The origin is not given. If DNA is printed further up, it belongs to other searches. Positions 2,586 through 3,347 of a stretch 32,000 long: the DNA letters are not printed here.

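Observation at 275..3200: Adenylate cyclase next to a hydrogenase operon that carries an embedded HTH-less cNMP-binding protein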

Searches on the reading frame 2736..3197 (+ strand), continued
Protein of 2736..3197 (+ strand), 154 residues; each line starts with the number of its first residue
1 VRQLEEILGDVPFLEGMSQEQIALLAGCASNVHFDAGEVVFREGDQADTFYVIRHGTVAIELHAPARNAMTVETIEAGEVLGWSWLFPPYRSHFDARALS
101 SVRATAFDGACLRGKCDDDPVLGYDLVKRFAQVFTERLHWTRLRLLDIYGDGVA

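Call 53: find_encoding_contigs(protein=P0011, flank=8000, max_places=2)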
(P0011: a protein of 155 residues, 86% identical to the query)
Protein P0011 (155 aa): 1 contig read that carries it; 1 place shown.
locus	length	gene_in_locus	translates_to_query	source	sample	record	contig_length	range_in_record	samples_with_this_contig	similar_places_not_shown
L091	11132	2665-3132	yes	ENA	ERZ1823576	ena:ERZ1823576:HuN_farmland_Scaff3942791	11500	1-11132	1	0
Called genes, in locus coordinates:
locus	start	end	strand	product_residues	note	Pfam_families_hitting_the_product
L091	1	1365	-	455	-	?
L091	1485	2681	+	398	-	PF12838:Fer4_7 (faint), PF13187:Fer4_9 (faint), PF13534:Fer4_17 (faint), PF13746:Fer4_18 (faint), PF12797:Fer4_2 (faint), PF12837:Fer4_6 (faint), PF13183:Fer4_8 (weak), PF17179:Fer4_22, +1 more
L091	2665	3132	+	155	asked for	PF00027:cNMP_binding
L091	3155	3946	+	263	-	PF00175:NAD_binding_1, PF10418:DHODB_Fe-S_bind (weak)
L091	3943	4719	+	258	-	PF01058:Oxidored_q6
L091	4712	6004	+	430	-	PF00374:NiFeSe_Hases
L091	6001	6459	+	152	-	PF01750:HycI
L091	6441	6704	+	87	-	PF01155:HypA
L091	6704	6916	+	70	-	PF01455:HupF_HypC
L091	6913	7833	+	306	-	PF00892:EamA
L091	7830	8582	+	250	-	PF19927:DUF6390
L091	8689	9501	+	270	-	PF14378:PAP2_3, PF01569:PAP2 (weak)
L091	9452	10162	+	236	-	-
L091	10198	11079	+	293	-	PF03706:LPG_synthase_TM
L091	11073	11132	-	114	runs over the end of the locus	PF05610:DUF779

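Call 54: get_annotated_region(hit=H24, flank=7000)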
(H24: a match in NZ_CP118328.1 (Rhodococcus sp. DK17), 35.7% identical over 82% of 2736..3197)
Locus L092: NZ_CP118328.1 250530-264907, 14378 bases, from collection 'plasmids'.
description: Rhodococcus sp. DK17 plasmid pDK1, complete sequence
organism: Rhodococcus sp. DK17 (NCBI taxid 186196)
taxonomy: Bacteria; Actinomycetota; Actinomycetes; Mycobacteriales; Nocardiaceae; Rhodococcus; Rhodococcus sp. DK17
host: -; source: pure culture,crude oil-contaminated soil; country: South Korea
typing (MOB-suite, as given by PLSDB): non-mobilizable; replicon rep_cluster_313
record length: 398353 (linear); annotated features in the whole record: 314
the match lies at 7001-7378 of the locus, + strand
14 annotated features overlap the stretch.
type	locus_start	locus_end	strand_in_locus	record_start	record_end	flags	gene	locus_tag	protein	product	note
CDS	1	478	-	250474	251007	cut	-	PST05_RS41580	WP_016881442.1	flavodoxin domain-containing protein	-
CDS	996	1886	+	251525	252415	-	-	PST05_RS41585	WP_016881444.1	universal stress protein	-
CDS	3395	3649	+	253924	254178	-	-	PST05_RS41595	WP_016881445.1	SHOCT domain-containing protein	-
CDS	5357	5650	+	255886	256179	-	-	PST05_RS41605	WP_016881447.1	DUF1876 domain-containing protein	-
CDS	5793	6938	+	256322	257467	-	-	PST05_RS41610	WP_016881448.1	4Fe-4S dicluster domain-containing protein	-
CDS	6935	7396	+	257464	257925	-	-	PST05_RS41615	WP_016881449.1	cyclic nucleotide-binding domain-containing protein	-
CDS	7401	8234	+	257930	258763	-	-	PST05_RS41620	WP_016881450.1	FAD/NAD(P)-binding protein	-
CDS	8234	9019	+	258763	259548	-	-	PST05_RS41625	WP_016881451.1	oxidoreductase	-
CDS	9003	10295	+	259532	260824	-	-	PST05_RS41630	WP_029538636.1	nickel-dependent hydrogenase large subunit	-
CDS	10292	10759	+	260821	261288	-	-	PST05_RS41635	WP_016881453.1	hydrogenase maturation protease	-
CDS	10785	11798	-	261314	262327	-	-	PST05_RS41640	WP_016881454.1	hypothetical protein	-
CDS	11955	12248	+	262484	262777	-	-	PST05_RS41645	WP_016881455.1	hypothetical protein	-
CDS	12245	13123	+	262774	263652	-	-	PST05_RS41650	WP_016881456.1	universal stress protein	-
CDS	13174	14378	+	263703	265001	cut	-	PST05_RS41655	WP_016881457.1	DUF4010 domain-containing protein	-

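Call 55: get_annotated_region(hit=H20, flank=7000)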
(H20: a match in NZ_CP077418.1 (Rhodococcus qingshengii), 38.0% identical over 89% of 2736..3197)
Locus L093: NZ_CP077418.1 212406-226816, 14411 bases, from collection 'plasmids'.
description: Rhodococcus qingshengii strain TG-1 plasmid unnamed2, complete sequence
organism: Rhodococcus qingshengii (NCBI taxid 334542)
taxonomy: Bacteria; Actinomycetota; Actinomycetes; Mycobacteriales; Nocardiaceae; Rhodococcus; Rhodococcus qingshengii
host: -; source: pure culture,oil-contaminated water; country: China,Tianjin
typing (MOB-suite, as given by PLSDB): mobilizable; relaxase MOBP
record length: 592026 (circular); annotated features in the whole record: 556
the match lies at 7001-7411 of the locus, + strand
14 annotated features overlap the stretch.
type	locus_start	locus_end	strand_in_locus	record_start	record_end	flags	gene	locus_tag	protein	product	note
CDS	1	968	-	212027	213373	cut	-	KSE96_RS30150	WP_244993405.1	wax ester/triacylglycerol synthase domain-containing protein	GO:0045017 - glycerolipid biosynthetic process [Evidence IEA]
CDS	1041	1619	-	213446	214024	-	-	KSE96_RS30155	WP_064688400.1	CBS domain-containing protein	-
CDS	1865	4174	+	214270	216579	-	ppsA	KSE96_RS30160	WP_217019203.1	phosphoenolpyruvate synthase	GO:0016310 - phosphorylation [Evidence IEA]; GO:0006090 - pyruvate metabolic process [Evidence IEA]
CDS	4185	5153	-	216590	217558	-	-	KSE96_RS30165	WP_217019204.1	1-phosphofructokinase family hexose kinase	-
CDS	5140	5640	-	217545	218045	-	-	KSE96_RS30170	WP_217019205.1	GNAT family N-acetyltransferase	-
CDS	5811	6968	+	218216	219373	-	-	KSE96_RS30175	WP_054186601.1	4Fe-4S dicluster domain-containing protein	-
CDS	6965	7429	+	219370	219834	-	-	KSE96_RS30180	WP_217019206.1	cyclic nucleotide-binding domain-containing protein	-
CDS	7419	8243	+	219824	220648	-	-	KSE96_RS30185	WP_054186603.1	FAD/NAD(P)-binding protein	-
CDS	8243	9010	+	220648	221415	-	-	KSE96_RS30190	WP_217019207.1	oxidoreductase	-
CDS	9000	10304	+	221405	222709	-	-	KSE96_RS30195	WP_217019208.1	Ni/Fe hydrogenase subunit alpha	-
CDS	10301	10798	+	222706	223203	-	-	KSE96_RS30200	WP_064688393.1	hydrogenase maturation protease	-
CDS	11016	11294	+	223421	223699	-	-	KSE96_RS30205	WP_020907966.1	DUF1876 domain-containing protein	-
CDS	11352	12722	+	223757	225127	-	-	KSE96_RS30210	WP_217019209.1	wax ester/triacylglycerol synthase family O-acyltransferase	-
CDS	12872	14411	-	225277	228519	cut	otsB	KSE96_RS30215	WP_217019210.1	trehalose-phosphatase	GO:0005992 - trehalose biosynthetic process [Evidence IEA]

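Call 60: search_protein_families(library=pfam, proteins=[L055:4768-5604:-, L055:6560-7930:+, L055:8001-8456:+, L055:8512-9516:-, L055:9519-13157:-], max_evalue=0.0001)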
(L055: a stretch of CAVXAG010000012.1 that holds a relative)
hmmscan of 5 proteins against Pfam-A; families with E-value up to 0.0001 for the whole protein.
L055:4768-5604:- (278 aa): 1 family
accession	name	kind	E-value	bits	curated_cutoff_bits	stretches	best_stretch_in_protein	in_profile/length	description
PF00582.32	Usp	-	1.1e-26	94.5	24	1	13-146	4-141/141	Universal stress protein family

L055:6560-7930:+ (457 aa): 2 families
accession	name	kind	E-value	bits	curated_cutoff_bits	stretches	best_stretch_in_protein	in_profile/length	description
PF03007.21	WS_DGAT_cat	-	1.3e-40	140.3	23.6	1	6-273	2-262/263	Wax ester synthase/diacylglycerol acyltransferase catalytic domain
PF06974.18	WS_DGAT_C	-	5.4e-20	72.4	20.7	1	313-448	2-143/145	WS/DGAT C-terminal domain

L055:8001-8456:+ (152 aa): 1 family
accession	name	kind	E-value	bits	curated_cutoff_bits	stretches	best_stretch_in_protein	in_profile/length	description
PF00027.35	cNMP_binding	-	2.3e-11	43.9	27.5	1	32-119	2-89/89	Cyclic nucleotide-binding domain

L055:8512-9516:- (334 aa): 1 family
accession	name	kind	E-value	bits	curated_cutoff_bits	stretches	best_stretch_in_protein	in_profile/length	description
PF01180.27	DHO_dh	-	4e-10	39.8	27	1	96-288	92-290/291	Dihydroorotate dehydrogenase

L055:9519-13157:- (1212 aa): 15 families
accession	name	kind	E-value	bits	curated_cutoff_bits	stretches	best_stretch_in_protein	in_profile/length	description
PF01855.24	POR_N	-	2e-81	273.6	27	1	37-267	2-230/231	Pyruvate flavodoxin/ferredoxin oxidoreductase, thiamine diP-bdg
PF01558.24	POR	-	5.2e-27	95.5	27.4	1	451-631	1-169/173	Pyruvate ferredoxin/flavodoxin oxidoreductase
PF10371.14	EKR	-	8.1e-25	86.9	27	1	651-703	3-55/55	Domain of unknown function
PF17147.9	PFOR_II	-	3.4e-14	53.4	27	1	289-371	1-81/102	Pyruvate:ferredoxin oxidoreductase core domain II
PF02775.26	TPP_enzyme_C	-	2.9e-09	37.3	21.9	1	986-1097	46-149/151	Thiamine pyrophosphate enzyme, C-terminal TPP binding domain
PF12838.12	Fer4_7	-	3.7e-09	37.4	27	1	713-782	1-50/52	4Fe-4S dicluster domain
PF13183.11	Fer4_8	-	1.8e-08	35.2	27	1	712-782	3-66/68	4Fe-4S dicluster domain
PF13187.11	Fer4_9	-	2.1e-08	34.5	27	1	714-782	2-49/52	4Fe-4S dicluster domain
PF14697.11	Fer4_21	-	4.2e-08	33.6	35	0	761-782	32-53/59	4Fe-4S dicluster domain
PF00037.32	Fer4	-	4.2e-08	33.1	21.1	1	765-782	3-20/24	4Fe-4S binding domain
PF12797.12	Fer4_2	-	4.2e-07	30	24.5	0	767-782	7-22/22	4Fe-4S binding domain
PF13534.11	Fer4_17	-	8.5e-07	29.9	22.2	0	712-728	44-60/61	4Fe-4S dicluster domain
PF13237.11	Fer4_10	-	1.1e-06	28.9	25.5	1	710-781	5-53/53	4Fe-4S dicluster domain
PF13484.11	Fer4_16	-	4.5e-06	27.8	30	1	714-782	2-65/66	4Fe-4S double cluster binding domain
PF12837.12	Fer4_6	-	4.8e-05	23.5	25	0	707-729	2-24/24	4Fe-4S binding domain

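Call 74: search_protein_representatives(alignment_id=A1)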
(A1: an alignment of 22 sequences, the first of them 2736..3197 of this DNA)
Query: 22 sequences, 155 profile positions. Proteins with E-value up to 0.001 (for the whole library): 21760; up to 1e-10: 4263; up to 1e-30: 643. The best 150 are listed.
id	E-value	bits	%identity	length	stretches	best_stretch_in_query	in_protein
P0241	5.6e-82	289.5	-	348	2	2-150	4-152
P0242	1.6e-79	281.5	-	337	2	3-148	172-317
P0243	6.6e-75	266.5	-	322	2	3-151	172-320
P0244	1.5e-72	258.8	-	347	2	4-141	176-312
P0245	4.3e-72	257.3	-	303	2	4-148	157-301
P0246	1.2e-68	246.1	-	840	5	9-141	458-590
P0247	6.0e-66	237.4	-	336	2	5-142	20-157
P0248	2.4e-64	232.2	-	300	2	33-146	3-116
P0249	8.0e-64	230.5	-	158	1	1-152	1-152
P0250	3.6e-62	225.1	-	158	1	2-153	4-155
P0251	1.5e-61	223.1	-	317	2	11-147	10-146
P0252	5.8e-61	221.2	-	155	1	3-151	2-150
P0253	1.5e-60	219.8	-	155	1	2-153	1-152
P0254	2.8e-60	219.0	-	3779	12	3-83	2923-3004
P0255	6.6e-60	217.8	-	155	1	3-154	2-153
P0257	4.3e-57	208.6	-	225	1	2-151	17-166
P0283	3.0e-48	179.9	-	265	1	62-154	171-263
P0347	8.9e-43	162.1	-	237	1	2-148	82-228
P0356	1.5e-42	161.4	-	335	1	2-107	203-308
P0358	1.8e-42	161.1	-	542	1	2-153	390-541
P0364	3.4e-42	160.2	-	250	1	4-124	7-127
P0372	1.1e-41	158.6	-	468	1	3-147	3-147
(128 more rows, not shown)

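Call 75: search_protein_families(library=pfam, proteins=[P0358, P0372, P0241, P0242, P0246, P0356, P0283, P0347, P0257, P0364], max_evalue=0.0001)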
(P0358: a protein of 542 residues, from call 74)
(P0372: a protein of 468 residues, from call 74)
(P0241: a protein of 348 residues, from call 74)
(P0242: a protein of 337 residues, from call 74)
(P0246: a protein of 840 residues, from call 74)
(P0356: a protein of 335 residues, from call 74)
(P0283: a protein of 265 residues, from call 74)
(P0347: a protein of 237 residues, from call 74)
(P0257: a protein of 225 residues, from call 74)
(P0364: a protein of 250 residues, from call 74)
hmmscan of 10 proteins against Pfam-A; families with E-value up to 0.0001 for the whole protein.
P0358 (542 aa): 8 families
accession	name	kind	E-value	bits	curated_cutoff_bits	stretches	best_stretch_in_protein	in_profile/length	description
PF17179.9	Fer4_22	-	6.9e-32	110.6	27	1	269-363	1-95/95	4Fe-4S dicluster domain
PF00027.35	cNMP_binding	-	1.6e-13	50.8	27.5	1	422-507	3-88/89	Cyclic nucleotide-binding domain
PF13534.11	Fer4_17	-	3.7e-08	34.2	22.2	0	257-282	33-58/61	4Fe-4S dicluster domain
PF13746.11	Fer4_18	-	2.5e-07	31.3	27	0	331-393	43-102/114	4Fe-4S dicluster domain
PF12838.12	Fer4_7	-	1.2e-06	29.3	27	0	264-282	32-50/52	4Fe-4S dicluster domain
PF25160.1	LdpA_Fe-S-bd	-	2.2e-06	27.8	27.6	0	348-363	27-42/49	LdpA Fe-S cluster-binding domain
PF13183.11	Fer4_8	-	2.7e-06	28.2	27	0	267-363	2-68/68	4Fe-4S dicluster domain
PF13187.11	Fer4_9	-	2.6e-05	24.6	27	0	269-282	36-49/52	4Fe-4S dicluster domain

P0372 (468 aa): 2 families
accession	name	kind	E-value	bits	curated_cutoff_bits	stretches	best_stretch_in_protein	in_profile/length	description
PF00027.35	cNMP_binding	-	4.5e-11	43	27.5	1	34-120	3-89/89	Cyclic nucleotide-binding domain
PF00175.26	NAD_binding_1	-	3.8e-09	37.6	22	1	295-407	2-107/109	Oxidoreductase NAD-binding domain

P0241 (348 aa): 2 families
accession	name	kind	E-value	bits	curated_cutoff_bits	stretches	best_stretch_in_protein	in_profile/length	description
PF00027.35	cNMP_binding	-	9.2e-25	86.9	27.5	2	207-293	3-89/89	Cyclic nucleotide-binding domain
PF25562.1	CNBH_CNNM2_C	-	1.2e-05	25.4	27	0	38-65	61-88/172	Metal transporter CNNM2-like, C-terminal CNBH domain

P0242 (337 aa): 1 family
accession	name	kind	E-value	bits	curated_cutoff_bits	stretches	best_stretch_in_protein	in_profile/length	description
PF00027.35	cNMP_binding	-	6.5e-25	87.4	27.5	2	202-289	2-89/89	Cyclic nucleotide-binding domain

P0246 (840 aa): 2 families
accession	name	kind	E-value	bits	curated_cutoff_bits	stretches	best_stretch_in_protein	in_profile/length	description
PF00027.35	cNMP_binding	-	5.7e-98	321.5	27.5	5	624-711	2-89/89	Cyclic nucleotide-binding domain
PF25562.1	CNBH_CNNM2_C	-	2.2e-06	27.8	27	0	325-365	51-91/172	Metal transporter CNNM2-like, C-terminal CNBH domain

P0356 (335 aa): 11 families
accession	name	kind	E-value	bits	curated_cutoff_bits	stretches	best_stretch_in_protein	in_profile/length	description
PF17179.9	Fer4_22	-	3e-33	115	27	1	92-185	1-95/95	4Fe-4S dicluster domain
PF00027.35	cNMP_binding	-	1.8e-12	47.5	27.5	1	235-311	3-79/89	Cyclic nucleotide-binding domain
PF12838.12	Fer4_7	-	3e-09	37.6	27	0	159-185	31-52/52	4Fe-4S dicluster domain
PF13237.11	Fer4_10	-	2.6e-08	34.1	25.5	0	168-192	6-33/53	4Fe-4S dicluster domain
PF13534.11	Fer4_17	-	3.4e-08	34.4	22.2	0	80-105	33-58/61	4Fe-4S dicluster domain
PF13187.11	Fer4_9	-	8.1e-08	32.6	27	0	89-105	34-49/52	4Fe-4S dicluster domain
PF13746.11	Fer4_18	-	2.5e-07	31.3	27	0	131-189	25-79/114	4Fe-4S dicluster domain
PF13183.11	Fer4_8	-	3.3e-07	31.2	27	1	90-185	2-68/68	4Fe-4S dicluster domain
PF12797.12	Fer4_2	-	6.5e-07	29.3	24.5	0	168-183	7-22/22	4Fe-4S binding domain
PF25160.1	LdpA_Fe-S-bd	-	1.7e-06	28.1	27.6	0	169-185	26-42/49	LdpA Fe-S cluster-binding domain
PF14697.11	Fer4_21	-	3.9e-05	24.1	35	0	168-183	38-53/59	4Fe-4S dicluster domain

P0283 (265 aa): 2 families
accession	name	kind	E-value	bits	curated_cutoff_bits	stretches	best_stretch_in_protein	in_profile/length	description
PF00815.25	Histidinol_dh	-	2.6e-29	102.9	27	1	55-183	8-139/411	Histidinol dehydrogenase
PF13779.11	DUF4175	-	1.2e-05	24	27.3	0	2-44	342-384/825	Domain of unknown function (DUF4175)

P0347 (237 aa): 1 family
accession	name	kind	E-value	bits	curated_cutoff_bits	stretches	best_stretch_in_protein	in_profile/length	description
PF00027.35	cNMP_binding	-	6.1e-15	55.4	27.5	1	114-193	3-82/89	Cyclic nucleotide-binding domain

P0257 (225 aa): 1 family
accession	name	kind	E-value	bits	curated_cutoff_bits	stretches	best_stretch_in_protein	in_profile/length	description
PF00027.35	cNMP_binding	-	1.5e-11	44.5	27.5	1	49-133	3-87/89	Cyclic nucleotide-binding domain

P0364 (250 aa): 1 family
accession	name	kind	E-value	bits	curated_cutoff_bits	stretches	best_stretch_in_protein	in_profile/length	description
PF00027.35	cNMP_binding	-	7.9e-12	45.4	27.5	1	36-118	2-84/89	Cyclic nucleotide-binding domain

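Call 76: list_cluster_members(proteins=[P0358, P0372, P0356, P0241, P0242, P0243])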
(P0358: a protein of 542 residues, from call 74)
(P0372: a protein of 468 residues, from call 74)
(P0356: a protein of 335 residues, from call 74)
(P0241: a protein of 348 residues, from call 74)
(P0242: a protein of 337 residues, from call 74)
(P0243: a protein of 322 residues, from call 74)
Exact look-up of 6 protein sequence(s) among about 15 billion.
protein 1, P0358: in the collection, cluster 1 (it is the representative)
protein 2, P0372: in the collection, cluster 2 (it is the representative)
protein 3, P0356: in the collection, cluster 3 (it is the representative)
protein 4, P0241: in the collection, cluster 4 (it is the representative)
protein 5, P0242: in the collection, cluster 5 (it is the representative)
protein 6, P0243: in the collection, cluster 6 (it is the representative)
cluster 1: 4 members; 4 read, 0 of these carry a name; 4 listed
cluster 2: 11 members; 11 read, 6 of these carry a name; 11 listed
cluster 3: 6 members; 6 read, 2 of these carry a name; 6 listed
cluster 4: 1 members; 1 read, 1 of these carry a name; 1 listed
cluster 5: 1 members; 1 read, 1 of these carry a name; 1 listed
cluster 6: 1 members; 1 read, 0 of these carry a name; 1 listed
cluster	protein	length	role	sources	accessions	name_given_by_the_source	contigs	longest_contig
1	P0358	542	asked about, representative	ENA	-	-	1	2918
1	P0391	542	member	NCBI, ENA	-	-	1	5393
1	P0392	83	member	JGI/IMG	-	-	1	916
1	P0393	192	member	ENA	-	-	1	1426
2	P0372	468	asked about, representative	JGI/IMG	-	-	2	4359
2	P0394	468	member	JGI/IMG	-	NAD(P)H-flavin reductase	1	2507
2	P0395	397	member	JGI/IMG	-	NAD(P)H-flavin reductase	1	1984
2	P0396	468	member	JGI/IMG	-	anaerobic sulfite reductase subunit B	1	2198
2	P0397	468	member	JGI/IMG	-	NAD(P)H-flavin reductase/CRP-like cAMP-binding protein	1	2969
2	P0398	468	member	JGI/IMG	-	NAD(P)H-flavin reductase/CRP-like cAMP-binding protein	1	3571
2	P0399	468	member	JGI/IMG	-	NAD(P)H-flavin reductase/CRP-like cAMP-binding protein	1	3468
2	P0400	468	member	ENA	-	-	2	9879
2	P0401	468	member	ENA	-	-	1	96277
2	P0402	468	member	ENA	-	-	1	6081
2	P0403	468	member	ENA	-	-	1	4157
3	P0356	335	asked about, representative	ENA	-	-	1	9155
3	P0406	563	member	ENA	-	-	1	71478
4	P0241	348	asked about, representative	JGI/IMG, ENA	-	CRP/FNR family cyclic AMP-dependent transcriptional regulator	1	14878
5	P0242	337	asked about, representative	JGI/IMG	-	CRP/FNR family cyclic AMP-dependent transcriptional regulator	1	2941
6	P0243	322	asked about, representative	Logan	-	-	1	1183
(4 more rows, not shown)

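Call 77: find_encoding_contigs(protein=P0401, flank=6000, max_places=1)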
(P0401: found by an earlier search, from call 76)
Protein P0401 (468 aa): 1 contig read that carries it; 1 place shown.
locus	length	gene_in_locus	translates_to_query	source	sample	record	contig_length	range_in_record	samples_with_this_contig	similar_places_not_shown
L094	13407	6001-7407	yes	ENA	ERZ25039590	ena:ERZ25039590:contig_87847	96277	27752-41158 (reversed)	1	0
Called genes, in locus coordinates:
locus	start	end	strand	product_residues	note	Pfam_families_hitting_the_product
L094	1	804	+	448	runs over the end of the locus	-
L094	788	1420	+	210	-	-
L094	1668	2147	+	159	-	PF09586:YfhO (weak)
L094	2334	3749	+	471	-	PF13302:Acetyltransf_3, PF00583:Acetyltransf_1 (weak)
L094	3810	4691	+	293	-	PF00561:Abhydrolase_1, PF12146:Hydrolase_4 (weak), PF12697:Abhydrolase_6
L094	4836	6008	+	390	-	PF13183:Fer4_8 (faint), PF12838:Fer4_7 (faint), PF13187:Fer4_9 (faint), PF13534:Fer4_17 (faint), PF13746:Fer4_18 (faint), PF14697:Fer4_21 (faint), PF12797:Fer4_2 (faint), PF17179:Fer4_22, +2 more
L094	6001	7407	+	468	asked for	PF00027:cNMP_binding, PF00175:NAD_binding_1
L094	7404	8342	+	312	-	PF01058:Oxidored_q6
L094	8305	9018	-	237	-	-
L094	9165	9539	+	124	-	PF00374:NiFeSe_Hases (weak)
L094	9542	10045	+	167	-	PF01750:HycI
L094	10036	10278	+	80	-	PF01455:HupF_HypC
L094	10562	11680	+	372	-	PF02012:BNR (faint), PF15902:Sortilin-Vps10 (faint)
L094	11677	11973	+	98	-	-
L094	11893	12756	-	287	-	PF00590:TP_methylase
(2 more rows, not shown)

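Call 78: find_encoding_contigs(protein=P0406, flank=6000, max_places=1)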
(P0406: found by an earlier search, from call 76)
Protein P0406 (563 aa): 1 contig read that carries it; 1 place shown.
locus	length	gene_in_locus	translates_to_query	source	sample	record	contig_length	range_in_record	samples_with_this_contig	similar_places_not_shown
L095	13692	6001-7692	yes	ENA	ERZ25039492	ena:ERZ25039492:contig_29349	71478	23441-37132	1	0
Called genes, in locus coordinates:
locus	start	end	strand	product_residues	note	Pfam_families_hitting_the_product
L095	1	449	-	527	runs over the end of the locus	PF09364:XFP_N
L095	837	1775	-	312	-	PF00586:AIRS, PF02769:AIRS_C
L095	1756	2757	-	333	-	PF01924:HypD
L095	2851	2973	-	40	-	PF01455:HupF_HypC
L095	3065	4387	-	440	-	PF01300:Sua5_yciO_yrdC, PF17788:HypF_C, PF22521:HypF_C_2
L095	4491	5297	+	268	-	-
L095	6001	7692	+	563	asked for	PF12838:Fer4_7 (faint), PF13187:Fer4_9 (faint), PF13534:Fer4_17 (faint), PF13746:Fer4_18 (faint), PF25160:LdpA_Fe-S-bd (faint), PF17179:Fer4_22, PF00027:cNMP_binding, PF00175:NAD_binding_1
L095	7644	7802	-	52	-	-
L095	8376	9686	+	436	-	-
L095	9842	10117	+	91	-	PF01750:HycI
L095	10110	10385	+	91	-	PF01155:HypA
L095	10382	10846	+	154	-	PF02566:OsmC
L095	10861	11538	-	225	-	-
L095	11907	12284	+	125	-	PF03949:Malic_M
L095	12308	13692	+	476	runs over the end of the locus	PF01842:ACT (weak), PF13291:ACT_4 (weak), PF00390:malic, PF03949:Malic_M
